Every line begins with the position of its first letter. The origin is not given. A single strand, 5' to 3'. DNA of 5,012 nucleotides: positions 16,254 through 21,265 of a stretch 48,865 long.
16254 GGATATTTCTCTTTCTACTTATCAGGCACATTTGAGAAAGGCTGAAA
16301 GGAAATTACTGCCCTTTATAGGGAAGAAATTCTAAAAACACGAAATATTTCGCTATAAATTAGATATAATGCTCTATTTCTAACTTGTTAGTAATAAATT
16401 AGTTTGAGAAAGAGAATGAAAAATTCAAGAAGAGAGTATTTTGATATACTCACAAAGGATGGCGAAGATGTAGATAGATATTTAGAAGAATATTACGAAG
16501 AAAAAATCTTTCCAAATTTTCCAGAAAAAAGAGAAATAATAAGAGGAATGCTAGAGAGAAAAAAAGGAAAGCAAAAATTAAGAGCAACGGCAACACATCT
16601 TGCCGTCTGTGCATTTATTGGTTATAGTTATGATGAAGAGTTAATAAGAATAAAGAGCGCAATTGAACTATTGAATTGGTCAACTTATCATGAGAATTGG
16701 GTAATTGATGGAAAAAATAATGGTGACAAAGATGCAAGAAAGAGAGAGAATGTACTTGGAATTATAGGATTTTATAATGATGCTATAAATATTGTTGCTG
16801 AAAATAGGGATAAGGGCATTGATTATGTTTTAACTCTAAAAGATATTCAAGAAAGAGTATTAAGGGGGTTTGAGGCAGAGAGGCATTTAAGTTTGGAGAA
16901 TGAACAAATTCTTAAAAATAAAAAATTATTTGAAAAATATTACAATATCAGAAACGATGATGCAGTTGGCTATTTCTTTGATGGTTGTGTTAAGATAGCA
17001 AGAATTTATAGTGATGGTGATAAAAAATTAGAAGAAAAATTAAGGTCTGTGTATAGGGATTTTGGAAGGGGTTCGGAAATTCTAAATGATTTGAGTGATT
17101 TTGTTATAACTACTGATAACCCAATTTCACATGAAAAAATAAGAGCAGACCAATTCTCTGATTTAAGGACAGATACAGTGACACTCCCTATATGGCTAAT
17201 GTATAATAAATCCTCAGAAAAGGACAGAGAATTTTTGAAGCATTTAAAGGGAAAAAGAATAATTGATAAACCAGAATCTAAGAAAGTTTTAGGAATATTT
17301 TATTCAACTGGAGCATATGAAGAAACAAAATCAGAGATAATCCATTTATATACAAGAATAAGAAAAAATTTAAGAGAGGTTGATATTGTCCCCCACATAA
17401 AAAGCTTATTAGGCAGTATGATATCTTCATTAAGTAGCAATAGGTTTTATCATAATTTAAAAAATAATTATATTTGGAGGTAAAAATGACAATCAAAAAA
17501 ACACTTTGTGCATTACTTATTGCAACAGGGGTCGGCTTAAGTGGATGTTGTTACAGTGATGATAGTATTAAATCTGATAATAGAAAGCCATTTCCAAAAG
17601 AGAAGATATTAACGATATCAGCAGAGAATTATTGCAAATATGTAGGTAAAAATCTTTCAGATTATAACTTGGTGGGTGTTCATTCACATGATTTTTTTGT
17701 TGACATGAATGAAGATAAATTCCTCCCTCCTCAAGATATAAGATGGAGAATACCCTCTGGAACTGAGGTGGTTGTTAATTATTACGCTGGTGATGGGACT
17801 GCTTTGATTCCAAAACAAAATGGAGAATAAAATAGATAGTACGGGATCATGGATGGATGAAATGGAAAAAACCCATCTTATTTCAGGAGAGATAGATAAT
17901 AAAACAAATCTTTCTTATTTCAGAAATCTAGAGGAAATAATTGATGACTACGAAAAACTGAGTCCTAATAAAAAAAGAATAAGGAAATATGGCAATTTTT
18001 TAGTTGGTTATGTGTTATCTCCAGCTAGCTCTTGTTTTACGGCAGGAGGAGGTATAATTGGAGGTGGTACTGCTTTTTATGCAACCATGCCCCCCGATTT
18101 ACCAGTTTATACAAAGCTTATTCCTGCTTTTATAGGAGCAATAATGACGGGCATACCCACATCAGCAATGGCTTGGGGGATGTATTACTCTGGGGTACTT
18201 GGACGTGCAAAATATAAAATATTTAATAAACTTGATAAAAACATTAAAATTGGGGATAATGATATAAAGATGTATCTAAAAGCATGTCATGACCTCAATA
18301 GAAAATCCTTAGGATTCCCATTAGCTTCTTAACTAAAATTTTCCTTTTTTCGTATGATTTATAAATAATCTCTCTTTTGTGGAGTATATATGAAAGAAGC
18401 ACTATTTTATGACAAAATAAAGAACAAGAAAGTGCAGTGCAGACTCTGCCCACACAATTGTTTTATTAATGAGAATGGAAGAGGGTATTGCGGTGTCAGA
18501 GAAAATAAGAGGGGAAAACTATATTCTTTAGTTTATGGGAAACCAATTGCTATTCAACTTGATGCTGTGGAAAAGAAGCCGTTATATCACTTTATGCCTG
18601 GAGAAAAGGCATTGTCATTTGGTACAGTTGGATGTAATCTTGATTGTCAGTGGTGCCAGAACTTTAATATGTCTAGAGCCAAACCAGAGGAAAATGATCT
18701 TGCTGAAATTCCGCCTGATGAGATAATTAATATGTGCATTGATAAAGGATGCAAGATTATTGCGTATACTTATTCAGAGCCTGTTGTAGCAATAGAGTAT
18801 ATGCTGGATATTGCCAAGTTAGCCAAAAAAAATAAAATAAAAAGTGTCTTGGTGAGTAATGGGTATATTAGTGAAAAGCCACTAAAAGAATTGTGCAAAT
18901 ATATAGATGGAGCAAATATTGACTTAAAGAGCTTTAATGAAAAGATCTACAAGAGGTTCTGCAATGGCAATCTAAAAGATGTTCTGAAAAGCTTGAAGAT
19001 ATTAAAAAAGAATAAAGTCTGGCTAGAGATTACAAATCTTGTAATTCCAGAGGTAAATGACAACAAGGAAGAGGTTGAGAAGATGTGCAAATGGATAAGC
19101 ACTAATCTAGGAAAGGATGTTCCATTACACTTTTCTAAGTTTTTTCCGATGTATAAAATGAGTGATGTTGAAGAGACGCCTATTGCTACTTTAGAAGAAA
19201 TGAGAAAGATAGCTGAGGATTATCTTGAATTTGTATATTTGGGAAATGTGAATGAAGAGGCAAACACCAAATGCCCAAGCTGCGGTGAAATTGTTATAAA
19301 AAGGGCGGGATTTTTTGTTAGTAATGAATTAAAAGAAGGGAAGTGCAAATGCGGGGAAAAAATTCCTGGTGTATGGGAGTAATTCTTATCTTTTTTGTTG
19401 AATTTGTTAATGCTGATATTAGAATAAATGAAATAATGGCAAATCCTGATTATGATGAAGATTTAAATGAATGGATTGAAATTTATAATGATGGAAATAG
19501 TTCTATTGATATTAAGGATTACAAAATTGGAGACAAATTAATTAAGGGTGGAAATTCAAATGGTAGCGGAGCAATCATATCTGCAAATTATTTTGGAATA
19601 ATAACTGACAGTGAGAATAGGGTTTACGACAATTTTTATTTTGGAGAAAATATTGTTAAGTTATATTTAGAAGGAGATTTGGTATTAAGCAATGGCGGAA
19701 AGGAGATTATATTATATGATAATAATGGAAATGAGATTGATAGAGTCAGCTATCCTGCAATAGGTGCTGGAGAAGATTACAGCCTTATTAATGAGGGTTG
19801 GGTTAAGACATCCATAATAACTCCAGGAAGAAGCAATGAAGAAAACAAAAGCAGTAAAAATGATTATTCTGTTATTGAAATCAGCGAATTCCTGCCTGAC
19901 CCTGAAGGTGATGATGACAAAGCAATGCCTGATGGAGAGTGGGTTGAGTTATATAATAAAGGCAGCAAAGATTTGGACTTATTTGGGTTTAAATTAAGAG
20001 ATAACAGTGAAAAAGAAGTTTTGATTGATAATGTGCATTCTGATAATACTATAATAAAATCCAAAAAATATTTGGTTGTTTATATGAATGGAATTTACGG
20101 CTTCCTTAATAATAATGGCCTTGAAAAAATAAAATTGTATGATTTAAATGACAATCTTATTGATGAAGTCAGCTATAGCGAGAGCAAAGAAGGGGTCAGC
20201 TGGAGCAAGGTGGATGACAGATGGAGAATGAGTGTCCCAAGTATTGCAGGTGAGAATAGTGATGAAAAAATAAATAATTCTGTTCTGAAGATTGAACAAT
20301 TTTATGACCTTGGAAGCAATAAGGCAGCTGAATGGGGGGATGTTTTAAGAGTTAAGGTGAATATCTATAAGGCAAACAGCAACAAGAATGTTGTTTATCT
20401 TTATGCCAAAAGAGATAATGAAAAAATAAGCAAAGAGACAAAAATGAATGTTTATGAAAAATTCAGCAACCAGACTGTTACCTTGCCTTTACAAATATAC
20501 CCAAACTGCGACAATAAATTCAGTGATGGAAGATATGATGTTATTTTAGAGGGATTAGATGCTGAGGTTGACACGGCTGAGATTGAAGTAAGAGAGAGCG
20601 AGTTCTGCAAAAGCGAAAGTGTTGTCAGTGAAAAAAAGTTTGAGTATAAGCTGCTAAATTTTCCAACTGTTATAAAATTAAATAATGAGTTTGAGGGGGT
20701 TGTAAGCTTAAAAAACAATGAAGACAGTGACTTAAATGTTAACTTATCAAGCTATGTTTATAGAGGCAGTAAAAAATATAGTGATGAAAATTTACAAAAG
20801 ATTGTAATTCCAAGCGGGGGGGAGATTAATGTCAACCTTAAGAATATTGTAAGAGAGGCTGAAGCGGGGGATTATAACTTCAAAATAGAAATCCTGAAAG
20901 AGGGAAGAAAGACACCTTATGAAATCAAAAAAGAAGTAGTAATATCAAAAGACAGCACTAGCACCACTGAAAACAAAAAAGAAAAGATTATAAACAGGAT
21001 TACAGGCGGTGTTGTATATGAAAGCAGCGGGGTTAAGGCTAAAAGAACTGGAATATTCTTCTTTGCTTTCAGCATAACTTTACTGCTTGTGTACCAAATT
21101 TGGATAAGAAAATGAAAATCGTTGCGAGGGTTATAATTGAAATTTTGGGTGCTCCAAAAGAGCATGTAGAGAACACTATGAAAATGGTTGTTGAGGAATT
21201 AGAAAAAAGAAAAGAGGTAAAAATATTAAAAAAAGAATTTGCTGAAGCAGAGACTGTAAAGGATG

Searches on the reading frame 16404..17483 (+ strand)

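Call 57: search_protein_families(library=pfam, proteins=[window:16404-17483:+], max_evalue=0.01)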
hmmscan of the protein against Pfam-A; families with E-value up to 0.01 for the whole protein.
window:16404-17483:+ (359 aa): 1 family
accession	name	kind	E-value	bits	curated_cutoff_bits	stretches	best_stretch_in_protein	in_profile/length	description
PF00348.22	polyprenyl_synt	-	1.8e-05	24.5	27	1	161-294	122-246/251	Polyprenyl synthetase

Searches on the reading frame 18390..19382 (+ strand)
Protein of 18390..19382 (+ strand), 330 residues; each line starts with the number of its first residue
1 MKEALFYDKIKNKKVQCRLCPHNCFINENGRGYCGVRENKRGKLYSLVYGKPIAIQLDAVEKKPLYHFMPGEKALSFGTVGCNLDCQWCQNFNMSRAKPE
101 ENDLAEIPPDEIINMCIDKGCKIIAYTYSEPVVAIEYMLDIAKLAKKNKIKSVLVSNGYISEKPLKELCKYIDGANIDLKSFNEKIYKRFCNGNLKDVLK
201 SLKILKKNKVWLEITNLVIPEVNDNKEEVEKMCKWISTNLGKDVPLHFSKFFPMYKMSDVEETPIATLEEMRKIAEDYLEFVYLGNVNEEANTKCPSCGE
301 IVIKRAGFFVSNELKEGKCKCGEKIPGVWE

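Call 58: search_protein_families(library=pfam, proteins=[window:18390-19382:+], max_evalue=0.01)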
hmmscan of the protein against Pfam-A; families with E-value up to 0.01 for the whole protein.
window:18390-19382:+ (330 aa): 2 families
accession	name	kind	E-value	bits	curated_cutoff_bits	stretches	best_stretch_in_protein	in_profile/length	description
PF04055.27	Radical_SAM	-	7e-20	72.3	29.5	1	79-234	4-164/166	Radical SAM superfamily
PF13353.11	Fer4_12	-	4.3e-06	27.5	22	1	79-173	12-110/137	4Fe-4S single cluster domain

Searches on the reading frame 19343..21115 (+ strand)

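Call 58: search_protein_families(library=pfam, proteins=[window:19343-21115:+], max_evalue=0.01)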
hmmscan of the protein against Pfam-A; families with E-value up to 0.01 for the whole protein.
window:19343-21115:+ (590 aa): 1 family
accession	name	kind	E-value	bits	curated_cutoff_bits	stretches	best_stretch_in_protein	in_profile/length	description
PF00932.25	LTD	-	2.3e-31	108.8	34.3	2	23-137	5-107/109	Lamin Tail Domain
